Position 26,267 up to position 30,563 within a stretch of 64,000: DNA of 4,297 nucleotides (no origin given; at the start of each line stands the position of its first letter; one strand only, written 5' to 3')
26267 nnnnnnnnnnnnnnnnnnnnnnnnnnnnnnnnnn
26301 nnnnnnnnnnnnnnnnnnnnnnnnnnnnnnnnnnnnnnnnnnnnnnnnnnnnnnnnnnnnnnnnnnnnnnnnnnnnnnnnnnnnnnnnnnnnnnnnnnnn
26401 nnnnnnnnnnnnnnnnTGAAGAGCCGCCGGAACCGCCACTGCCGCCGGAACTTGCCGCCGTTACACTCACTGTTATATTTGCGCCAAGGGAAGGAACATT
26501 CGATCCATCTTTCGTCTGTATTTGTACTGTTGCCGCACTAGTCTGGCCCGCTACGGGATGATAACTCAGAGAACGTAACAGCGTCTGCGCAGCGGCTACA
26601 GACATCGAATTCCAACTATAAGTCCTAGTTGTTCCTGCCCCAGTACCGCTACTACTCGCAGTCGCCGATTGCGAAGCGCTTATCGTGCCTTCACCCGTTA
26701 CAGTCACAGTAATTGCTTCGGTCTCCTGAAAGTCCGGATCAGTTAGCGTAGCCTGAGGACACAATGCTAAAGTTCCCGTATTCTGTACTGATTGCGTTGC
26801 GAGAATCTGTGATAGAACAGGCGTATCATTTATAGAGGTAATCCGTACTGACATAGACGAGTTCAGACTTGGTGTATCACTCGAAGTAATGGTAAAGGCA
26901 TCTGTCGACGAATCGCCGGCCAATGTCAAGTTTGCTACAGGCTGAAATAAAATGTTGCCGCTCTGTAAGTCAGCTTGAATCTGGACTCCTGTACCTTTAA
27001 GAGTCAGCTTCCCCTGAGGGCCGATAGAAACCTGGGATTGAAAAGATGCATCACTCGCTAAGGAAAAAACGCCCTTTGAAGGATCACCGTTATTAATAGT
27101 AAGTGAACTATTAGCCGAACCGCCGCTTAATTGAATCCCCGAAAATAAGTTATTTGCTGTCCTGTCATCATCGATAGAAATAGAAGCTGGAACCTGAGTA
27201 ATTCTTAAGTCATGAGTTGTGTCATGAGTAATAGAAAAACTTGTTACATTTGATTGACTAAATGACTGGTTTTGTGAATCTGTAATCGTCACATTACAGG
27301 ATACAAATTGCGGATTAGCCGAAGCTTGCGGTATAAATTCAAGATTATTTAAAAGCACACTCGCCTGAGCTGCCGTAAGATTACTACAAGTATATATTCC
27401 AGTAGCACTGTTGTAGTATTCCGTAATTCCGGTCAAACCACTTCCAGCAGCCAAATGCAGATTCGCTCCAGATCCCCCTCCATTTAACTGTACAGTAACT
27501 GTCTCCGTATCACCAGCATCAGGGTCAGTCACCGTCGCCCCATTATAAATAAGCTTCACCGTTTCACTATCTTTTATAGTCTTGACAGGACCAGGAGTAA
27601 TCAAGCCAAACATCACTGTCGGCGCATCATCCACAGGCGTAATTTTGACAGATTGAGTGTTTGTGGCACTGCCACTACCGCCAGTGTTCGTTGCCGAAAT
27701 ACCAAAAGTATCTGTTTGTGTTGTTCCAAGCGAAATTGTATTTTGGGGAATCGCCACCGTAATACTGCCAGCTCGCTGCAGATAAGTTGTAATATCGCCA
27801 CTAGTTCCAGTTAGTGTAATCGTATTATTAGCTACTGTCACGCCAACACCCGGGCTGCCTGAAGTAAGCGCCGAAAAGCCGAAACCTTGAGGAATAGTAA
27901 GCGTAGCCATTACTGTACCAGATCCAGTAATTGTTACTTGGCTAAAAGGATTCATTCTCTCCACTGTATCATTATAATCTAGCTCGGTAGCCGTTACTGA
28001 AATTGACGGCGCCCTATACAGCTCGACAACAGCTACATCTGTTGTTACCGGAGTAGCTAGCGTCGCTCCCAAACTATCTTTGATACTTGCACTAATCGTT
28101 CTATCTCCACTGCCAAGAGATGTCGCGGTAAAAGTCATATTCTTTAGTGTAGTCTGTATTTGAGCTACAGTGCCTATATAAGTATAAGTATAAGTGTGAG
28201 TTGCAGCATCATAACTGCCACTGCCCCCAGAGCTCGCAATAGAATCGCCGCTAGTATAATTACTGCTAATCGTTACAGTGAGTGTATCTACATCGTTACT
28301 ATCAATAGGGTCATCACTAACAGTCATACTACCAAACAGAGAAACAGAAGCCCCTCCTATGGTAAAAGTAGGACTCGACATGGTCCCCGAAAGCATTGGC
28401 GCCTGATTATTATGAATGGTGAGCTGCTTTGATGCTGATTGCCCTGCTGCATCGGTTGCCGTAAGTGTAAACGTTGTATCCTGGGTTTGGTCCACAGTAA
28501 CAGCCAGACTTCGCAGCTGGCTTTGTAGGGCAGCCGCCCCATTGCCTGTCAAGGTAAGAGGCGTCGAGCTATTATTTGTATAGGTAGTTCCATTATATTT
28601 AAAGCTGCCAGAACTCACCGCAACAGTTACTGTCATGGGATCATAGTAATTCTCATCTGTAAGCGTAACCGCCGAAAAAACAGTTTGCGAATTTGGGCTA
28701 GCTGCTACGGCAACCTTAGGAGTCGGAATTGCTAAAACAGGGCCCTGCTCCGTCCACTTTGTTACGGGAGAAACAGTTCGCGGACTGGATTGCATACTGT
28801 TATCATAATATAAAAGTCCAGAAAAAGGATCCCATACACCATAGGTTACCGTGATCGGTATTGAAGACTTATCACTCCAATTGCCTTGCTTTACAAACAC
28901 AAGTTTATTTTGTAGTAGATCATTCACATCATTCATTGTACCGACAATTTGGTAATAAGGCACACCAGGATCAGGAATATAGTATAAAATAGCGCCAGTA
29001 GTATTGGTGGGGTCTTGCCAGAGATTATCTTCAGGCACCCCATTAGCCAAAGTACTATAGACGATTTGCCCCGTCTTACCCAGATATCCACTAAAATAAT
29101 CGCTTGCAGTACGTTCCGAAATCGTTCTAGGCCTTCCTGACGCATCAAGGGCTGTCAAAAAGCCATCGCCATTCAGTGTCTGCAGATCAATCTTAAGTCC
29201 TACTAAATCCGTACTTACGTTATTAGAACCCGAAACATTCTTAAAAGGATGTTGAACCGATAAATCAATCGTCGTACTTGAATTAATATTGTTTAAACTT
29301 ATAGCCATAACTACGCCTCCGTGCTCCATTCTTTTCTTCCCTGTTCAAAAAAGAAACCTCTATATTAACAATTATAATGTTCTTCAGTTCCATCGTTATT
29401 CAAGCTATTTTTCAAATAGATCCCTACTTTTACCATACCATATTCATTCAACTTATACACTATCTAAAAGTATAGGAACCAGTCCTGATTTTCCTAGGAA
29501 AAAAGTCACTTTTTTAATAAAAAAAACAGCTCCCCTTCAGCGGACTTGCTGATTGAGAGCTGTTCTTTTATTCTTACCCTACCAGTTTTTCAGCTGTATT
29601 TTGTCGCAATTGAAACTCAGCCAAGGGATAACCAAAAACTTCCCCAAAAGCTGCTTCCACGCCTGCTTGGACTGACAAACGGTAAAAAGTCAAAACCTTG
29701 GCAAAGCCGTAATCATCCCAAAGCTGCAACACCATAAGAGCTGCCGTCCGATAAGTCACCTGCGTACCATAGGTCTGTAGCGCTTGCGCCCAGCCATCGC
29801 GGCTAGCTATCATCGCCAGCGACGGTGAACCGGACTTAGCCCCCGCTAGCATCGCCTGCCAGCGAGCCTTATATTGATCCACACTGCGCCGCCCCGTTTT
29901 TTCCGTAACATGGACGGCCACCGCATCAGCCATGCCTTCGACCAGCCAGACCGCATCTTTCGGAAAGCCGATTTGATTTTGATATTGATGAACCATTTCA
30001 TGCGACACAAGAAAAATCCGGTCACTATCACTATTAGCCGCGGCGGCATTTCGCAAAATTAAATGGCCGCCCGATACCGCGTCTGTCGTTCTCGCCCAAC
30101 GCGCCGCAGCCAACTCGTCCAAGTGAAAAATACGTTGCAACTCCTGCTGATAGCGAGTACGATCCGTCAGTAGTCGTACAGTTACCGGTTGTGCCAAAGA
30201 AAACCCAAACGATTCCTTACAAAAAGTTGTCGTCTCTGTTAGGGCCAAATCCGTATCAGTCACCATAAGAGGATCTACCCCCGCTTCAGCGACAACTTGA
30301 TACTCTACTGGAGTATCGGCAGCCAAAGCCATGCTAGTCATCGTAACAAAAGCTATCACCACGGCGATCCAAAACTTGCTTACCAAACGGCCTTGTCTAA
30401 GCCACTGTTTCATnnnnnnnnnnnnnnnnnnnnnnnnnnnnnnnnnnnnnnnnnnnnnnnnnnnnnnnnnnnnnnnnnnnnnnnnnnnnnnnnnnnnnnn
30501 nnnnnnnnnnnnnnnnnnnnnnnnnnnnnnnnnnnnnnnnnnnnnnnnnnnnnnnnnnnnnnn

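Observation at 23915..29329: Tandem RTX adhesin genes sharing a ~1 kb near-identical 3' module (possible gene-conversion cassette)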

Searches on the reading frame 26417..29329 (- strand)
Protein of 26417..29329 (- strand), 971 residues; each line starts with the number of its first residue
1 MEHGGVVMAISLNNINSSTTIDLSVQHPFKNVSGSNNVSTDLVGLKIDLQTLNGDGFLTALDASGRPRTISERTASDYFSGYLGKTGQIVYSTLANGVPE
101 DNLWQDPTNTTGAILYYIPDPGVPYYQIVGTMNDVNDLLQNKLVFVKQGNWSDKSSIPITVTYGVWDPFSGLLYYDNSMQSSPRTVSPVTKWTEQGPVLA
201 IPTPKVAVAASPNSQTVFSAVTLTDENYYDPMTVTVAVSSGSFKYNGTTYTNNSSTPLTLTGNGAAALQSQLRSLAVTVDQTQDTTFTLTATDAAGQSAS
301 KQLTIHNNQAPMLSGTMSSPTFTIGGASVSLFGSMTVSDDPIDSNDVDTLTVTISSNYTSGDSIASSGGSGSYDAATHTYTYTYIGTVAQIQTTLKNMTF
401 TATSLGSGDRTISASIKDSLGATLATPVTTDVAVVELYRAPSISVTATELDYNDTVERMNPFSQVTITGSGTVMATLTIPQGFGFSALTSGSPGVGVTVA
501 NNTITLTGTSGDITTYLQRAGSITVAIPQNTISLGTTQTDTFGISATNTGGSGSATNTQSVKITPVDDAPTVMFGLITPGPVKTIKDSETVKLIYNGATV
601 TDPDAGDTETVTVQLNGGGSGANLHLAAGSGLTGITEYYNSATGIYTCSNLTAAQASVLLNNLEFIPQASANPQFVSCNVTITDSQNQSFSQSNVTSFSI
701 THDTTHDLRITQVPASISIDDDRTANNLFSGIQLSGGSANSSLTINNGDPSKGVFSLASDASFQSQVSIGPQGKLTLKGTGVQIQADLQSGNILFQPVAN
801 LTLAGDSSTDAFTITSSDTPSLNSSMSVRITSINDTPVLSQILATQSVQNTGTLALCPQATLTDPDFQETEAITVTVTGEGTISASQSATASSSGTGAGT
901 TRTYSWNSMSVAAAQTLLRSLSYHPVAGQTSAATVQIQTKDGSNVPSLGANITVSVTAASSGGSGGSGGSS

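Call 29: find_homologous_proteins(query=window:26417-29329:-)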
Query window:26417-29329:- (971 aa): 4 proteins with E <= 0.001 among 8000 candidates.
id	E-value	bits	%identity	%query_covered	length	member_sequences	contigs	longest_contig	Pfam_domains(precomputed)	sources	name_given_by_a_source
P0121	0.0e+0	2029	100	99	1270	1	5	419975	PF06594.18,PF00353.26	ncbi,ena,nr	ncbi:MAG: calcium-binding protein [Sporomusaceae bacterium]|nr:calcium-binding protein [Sporomusacea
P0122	2.2e-9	54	33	21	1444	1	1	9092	PF14252.12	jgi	jgi:hypothetical protein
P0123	5.5e-9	53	27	61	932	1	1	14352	PF17963.8,PF17892.8,PF19092.7,PF17803.8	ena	-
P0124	5.6e-6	43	28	42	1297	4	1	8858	PF17963.8,PF17892.8,PF17803.8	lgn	-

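Call 58: search_protein_representatives(protein=window:26417-29329:-)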
Query: 971 residues. Proteins with E-value up to 0.001 (for the whole library): 266; up to 1e-10: 98; up to 1e-30: 21. The best 150 are listed.
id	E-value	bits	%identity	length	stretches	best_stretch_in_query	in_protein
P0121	0.0e+00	2028.6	100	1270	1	8-971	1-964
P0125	2.1e-160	552.4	32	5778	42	315-444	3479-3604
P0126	4.9e-94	332.8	32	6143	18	530-932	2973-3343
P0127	3.3e-67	244.1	31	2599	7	503-926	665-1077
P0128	1.7e-66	241.7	30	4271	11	281-925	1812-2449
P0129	7.5e-53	196.6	34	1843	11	316-436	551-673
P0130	3.8e-51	190.9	35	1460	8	315-437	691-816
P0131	8.4e-51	189.8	38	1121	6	295-433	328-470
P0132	3.7e-48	181.0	36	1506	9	281-669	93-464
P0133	2.4e-46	175.1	30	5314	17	286-432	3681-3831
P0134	3.4e-46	174.5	30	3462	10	530-916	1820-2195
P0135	5.4e-45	170.6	33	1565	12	305-445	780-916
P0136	1.2e-44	169.5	33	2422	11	773-926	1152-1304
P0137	3.0e-44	168.1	38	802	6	295-433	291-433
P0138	7.2e-42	160.3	30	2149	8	277-929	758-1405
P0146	2.1e-28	115.7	36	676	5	290-437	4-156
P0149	4.4e-27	111.3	34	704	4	527-641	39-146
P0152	8.2e-25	103.8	41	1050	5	539-669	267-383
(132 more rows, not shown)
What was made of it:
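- Closest known: RTX adhesins of the LapA / SiiE / MpIBP / BapA type. Same: The repeat domain of L recurs in giant multi-repeat proteins (call 58).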

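Call 59: search_protein_families(library=pfam, proteins=[P0131, P0137, P0130, P0146, P0149, P0152], max_evalue=0.001)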
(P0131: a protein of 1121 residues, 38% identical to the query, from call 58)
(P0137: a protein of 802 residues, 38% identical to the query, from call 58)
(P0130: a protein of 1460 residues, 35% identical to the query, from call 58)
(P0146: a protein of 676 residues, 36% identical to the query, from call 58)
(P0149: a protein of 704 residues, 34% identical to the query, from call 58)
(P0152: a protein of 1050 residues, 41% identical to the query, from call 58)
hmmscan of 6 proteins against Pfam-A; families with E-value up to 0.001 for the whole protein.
P0131 (1121 aa): 0 families

P0137 (802 aa): 2 families
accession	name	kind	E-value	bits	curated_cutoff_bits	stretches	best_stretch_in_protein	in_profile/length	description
PF04763.17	DUF562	-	8.8e-06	25.7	25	0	66-99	82-115/146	Protein of unknown function (DUF562)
PF07887.16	Calmodulin_bind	-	0.00046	20.8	25.5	0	610-674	52-119/147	Calmodulin binding protein-like N-terminal domain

P0130 (1460 aa): 3 families
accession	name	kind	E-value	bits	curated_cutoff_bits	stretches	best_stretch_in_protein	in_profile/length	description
PF16323.11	DUF4959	-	1.4e-08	35.5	32.9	0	876-914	58-96/106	Domain of unknown function (DUF4959)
PF24800.1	DUF7702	-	4.5e-07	29.8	27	0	661-692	53-84/244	Domain of unknown function (DUF7702)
PF17963.7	Big_9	-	0.00027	22.2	23.6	1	315-385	12-79/89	Bacterial Ig domain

P0146 (676 aa): 3 families
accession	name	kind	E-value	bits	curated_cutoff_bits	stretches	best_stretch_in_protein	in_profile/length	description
PF18564.7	Glyco_hydro_5_C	-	1.7e-06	28.8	22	0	341-397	6-66/87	Glycoside hydrolase family 5 C-terminal domain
PF23249.1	KH_PARP14_3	-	5.8e-05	23.3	28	0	612-629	29-46/61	PARP14, third type I KH domain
PF21426.3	GBS104-like_Ig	-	0.00083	20.6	26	0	203-237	27-60/112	Tip pilin GBS104-like, Ig-like domain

P0149 (704 aa): 5 families
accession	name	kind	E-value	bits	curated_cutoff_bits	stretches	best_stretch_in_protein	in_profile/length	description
PF17963.7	Big_9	-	1.6e-08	35.8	23.6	0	211-265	9-64/89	Bacterial Ig domain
PF00353.25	HemolysinCabind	-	2.6e-07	30.9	23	1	584-613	6-35/36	RTX calcium-binding nonapeptide repeat (4 copies)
PF02221.20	E1_DerP2_DerF2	-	1.8e-06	28.8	22.7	0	144-196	3-58/133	ML domain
PF24302.1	DUF7484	-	1.3e-05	25.1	27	0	127-205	106-184/270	Family of unknown function (DUF7484)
PF06594.17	HCBP_related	-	0.00047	20.5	21.4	0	654-683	1-31/42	Haemolysin-type calcium binding protein related domain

P0152 (1050 aa): 1 family
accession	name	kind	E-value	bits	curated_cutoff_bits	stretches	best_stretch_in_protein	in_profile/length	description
PF06078.17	DUF937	-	9e-07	29.8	25.4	0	406-499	20-119/135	Bacterial protein of unknown function (DUF937)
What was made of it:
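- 26456..28717 (-): Array of six diverged, roughly 110-125-aa beta-sandwich repeats in L (aa 205-958). The hits carry Big_9, Cadherin_4 and Cadherin_5 annotations (calls 29, 59).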

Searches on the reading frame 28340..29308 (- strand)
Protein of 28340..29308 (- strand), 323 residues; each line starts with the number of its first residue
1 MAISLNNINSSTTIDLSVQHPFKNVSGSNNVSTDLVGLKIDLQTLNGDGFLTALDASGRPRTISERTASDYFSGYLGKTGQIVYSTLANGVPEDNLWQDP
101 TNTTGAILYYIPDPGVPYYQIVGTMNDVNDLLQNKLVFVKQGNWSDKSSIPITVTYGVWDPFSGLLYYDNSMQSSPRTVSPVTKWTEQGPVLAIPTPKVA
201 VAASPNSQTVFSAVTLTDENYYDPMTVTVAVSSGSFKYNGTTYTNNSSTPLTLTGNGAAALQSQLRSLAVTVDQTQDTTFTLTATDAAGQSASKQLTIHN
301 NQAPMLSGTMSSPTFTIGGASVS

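Call 71: predict_structure(protein=window:28340-29308:-)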
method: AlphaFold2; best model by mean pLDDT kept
length: 323 residues; sequences in the alignment: 1
mean_pLDDT: 43.2   pTM: 0.32
mean pLDDT of the five models: 43.2, 40.5, 40.0, 38.4, 38.3
residues with pLDDT >= 90: 0; 70-90: 53; 50-70: 40; < 50: 230
segments of 3 or more residues with pLDDT < 50: 1-207, 302-323
pLDDT, mean of each block of 10 residues (from residue 1): 34 34 34 31 32 31 33 28 28 34 32 32 31 34 35 38 36 33 26 24 39 55 75 74 74 76 66 68 77 74 38 29 26
secondary structure, 60 per line:
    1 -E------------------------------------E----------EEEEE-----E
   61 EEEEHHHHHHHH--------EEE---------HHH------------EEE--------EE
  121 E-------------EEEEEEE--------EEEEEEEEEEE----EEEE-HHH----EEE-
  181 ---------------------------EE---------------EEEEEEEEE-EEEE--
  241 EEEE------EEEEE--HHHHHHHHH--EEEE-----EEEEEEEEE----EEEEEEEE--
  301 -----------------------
elements in order: E50-54 E60-64 H65-72 E81-83 E108-110 E119-121 E135-141 E150-160 E165-168 E177-179 E225-233 E235-238 E241-244 E251-255 H258-266 E269-272 E278-286 E291-298
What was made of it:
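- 28718..29308 (-): Orphan N-terminal region of L (about 200 aa). Single-sequence AF2 gives pLDDT about 32 (call 71).
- Tried and rejected: Single-sequence AF2 of the L N-terminus gave pLDDT about 32 for aa 1-207, so no fold could be assigned (call 71).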

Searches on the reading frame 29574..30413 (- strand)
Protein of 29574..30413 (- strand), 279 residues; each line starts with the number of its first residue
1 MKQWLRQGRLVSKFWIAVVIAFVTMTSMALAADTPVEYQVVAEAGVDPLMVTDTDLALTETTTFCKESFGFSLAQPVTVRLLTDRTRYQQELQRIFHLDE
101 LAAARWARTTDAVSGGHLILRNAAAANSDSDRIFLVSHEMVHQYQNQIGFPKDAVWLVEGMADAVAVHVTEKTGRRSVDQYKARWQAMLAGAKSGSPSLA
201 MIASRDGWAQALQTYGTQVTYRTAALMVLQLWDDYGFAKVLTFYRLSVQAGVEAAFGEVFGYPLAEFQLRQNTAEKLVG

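Call 7: search_protein_families(library=pfam, proteins=[window:29574-30413:-], max_evalue=0.01)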
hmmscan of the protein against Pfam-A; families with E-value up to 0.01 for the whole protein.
window:29574-30413:- (279 aa): 2 families
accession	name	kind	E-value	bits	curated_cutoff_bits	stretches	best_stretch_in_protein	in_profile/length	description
PF04450.18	BSP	-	0.00034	20.9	23.8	1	136-170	106-139/207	Peptidase of plants and bacteria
PF01433.26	Peptidase_M1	-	0.0014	18.7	27.7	1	121-216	55-155/218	Peptidase family M1 domain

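Call 11: search_protein_families(library=ncbifam, proteins=[window:29574-30413:-], max_evalue=0.01)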
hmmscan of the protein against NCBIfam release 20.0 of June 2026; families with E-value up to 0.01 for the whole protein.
window:29574-30413:- (279 aa): 0 families

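Call 68: search_protein_families(library=pfam, proteins=[window:29574-30413:-], max_evalue=0.1)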
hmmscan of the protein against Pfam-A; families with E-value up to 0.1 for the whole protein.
window:29574-30413:- (279 aa): 2 families
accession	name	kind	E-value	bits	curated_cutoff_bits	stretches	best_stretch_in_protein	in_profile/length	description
PF04450.18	BSP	-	0.00034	20.9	23.8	1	136-170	106-139/207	Peptidase of plants and bacteria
PF01433.26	Peptidase_M1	-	0.0014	18.7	27.7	1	121-216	55-155/218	Peptidase family M1 domain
